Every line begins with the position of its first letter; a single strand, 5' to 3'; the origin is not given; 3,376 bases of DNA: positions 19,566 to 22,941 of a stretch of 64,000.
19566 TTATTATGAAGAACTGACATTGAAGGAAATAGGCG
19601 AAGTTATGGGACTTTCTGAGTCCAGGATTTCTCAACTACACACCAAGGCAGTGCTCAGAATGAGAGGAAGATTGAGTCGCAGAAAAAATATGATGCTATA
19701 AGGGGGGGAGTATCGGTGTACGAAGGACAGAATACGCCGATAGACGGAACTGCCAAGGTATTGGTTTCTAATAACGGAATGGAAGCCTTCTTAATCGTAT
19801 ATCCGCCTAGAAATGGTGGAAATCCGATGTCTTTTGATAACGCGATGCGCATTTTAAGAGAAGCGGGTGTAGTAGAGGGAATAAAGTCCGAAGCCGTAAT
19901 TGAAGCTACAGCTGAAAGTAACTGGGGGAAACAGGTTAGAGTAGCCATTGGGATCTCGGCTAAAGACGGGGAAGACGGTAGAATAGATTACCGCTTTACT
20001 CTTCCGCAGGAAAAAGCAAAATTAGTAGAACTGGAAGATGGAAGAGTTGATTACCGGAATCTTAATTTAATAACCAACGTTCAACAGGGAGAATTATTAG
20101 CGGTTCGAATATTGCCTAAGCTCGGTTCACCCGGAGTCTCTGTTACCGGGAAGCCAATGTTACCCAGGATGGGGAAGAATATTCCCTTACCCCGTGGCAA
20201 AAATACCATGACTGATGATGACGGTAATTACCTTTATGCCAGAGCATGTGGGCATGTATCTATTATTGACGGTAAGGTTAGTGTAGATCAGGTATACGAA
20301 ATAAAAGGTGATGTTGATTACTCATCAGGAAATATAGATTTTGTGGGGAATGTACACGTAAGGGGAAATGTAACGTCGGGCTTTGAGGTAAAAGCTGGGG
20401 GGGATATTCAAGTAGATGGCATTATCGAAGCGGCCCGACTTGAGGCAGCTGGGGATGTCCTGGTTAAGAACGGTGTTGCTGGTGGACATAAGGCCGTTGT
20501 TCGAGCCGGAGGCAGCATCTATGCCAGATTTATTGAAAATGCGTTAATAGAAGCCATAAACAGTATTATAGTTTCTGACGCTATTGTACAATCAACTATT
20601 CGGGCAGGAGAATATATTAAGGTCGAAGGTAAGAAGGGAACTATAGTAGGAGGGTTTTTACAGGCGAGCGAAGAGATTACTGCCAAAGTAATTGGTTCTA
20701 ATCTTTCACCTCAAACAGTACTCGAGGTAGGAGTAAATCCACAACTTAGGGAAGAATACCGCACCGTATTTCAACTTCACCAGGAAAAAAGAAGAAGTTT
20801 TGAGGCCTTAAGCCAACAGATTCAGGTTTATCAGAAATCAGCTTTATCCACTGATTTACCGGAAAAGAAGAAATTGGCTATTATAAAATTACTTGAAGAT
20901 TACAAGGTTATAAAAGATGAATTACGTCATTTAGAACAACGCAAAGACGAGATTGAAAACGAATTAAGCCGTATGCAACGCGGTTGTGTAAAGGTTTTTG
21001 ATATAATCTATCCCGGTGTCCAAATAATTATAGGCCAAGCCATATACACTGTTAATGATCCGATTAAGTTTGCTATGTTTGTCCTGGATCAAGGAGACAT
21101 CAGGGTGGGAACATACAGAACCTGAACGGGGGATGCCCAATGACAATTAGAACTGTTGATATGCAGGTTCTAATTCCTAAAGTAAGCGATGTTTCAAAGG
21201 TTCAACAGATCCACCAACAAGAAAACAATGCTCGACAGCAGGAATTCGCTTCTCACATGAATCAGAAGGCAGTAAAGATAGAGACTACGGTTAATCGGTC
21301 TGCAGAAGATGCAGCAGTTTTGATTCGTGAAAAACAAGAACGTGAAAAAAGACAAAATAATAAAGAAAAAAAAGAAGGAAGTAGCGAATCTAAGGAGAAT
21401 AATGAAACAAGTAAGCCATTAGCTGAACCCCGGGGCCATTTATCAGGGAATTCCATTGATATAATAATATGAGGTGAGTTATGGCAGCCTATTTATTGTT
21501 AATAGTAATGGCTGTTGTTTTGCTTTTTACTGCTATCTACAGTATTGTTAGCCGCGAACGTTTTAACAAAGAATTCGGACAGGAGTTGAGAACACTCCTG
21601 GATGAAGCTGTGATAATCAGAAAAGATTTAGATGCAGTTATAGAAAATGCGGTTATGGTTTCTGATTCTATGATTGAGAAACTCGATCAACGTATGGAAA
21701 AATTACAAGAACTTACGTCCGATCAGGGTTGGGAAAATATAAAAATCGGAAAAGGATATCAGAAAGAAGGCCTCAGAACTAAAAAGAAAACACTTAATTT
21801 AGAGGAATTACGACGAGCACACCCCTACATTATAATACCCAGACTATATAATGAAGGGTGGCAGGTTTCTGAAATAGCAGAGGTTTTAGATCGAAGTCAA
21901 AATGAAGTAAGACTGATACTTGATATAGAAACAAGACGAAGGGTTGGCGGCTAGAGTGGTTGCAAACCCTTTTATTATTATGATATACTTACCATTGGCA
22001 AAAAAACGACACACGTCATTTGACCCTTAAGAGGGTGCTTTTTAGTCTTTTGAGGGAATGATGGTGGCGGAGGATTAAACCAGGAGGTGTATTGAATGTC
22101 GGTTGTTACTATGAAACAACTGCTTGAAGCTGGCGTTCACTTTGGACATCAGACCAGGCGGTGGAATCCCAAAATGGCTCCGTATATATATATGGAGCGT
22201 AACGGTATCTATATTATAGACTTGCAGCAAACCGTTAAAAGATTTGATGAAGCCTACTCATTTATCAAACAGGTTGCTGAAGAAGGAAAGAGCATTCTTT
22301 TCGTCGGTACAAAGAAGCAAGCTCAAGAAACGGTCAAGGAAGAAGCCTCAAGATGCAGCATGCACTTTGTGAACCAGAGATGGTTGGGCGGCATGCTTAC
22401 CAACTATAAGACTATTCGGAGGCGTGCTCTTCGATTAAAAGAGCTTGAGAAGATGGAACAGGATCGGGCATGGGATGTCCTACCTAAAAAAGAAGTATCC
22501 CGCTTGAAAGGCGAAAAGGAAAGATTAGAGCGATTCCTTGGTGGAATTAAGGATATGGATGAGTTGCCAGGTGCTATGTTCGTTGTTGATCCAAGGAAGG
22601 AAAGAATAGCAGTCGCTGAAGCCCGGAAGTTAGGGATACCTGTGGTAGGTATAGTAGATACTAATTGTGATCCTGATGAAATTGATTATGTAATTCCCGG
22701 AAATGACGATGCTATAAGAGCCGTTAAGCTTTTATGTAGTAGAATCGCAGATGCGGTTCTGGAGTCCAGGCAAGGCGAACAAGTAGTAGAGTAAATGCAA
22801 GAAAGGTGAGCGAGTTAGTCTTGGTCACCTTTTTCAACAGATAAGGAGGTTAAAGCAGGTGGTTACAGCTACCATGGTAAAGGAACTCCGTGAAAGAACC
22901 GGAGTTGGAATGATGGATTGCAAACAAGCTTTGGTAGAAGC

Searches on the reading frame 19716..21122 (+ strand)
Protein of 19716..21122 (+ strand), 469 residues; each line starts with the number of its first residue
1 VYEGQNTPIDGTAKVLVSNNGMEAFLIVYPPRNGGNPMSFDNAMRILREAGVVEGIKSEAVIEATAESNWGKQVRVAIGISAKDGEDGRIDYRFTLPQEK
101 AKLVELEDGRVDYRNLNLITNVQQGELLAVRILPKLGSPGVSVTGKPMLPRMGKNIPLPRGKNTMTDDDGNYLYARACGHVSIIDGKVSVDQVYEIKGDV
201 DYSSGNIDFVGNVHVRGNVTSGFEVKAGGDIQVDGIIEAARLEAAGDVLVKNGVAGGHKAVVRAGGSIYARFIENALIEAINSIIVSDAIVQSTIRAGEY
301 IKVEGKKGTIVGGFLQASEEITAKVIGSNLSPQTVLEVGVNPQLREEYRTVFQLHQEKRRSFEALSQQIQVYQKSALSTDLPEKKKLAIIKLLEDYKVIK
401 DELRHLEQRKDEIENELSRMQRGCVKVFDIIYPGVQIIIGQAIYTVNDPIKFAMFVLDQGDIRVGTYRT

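Call 24: search_protein_families(library=pfam, proteins=[window:19716-21122:+], max_evalue=0.00001)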
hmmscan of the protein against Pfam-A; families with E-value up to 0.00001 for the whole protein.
window:19716-21122:+ (469 aa): 2 families
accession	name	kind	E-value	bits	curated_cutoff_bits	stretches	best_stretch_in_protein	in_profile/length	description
PF03961.19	FapA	-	1.1e-78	265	31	1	192-462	1-272/272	Flagellar Assembly Protein A beta solenoid domain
PF20250.3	FapA_N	-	2.8e-44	151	27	1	14-185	2-177/178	Flagellar Assembly Protein A N-terminal region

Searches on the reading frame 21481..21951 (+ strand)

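Call 24: search_protein_families(library=pfam, proteins=[window:21481-21951:+], max_evalue=0.00001)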
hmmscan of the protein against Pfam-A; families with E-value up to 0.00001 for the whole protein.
window:21481-21951:+ (157 aa): 0 families

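Call 50: search_protein_families(library=pfam, proteins=[window:21481-21951:+], max_evalue=0.01)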
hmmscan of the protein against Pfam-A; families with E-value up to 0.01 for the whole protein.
window:21481-21951:+ (157 aa): 2 families
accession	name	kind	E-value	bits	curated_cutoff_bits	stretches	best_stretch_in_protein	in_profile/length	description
PF19610.4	DUF6115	-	9.2e-05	23.3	27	1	48-148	37-132/134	Family of unknown function (DUF6115)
PF13384.12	HTH_23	-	0.0042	17.3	24.6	1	108-141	3-32/50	Homeodomain-like domain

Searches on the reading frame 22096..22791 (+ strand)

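Call 24: search_protein_families(library=pfam, proteins=[window:22096-22791:+], max_evalue=0.00001)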
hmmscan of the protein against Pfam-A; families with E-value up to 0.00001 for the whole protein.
window:22096-22791:+ (232 aa): 1 family
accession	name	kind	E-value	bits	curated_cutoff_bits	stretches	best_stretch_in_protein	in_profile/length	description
PF00318.25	Ribosomal_S2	-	3.8e-103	343.8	26.1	1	9-223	1-215/216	Ribosomal protein S2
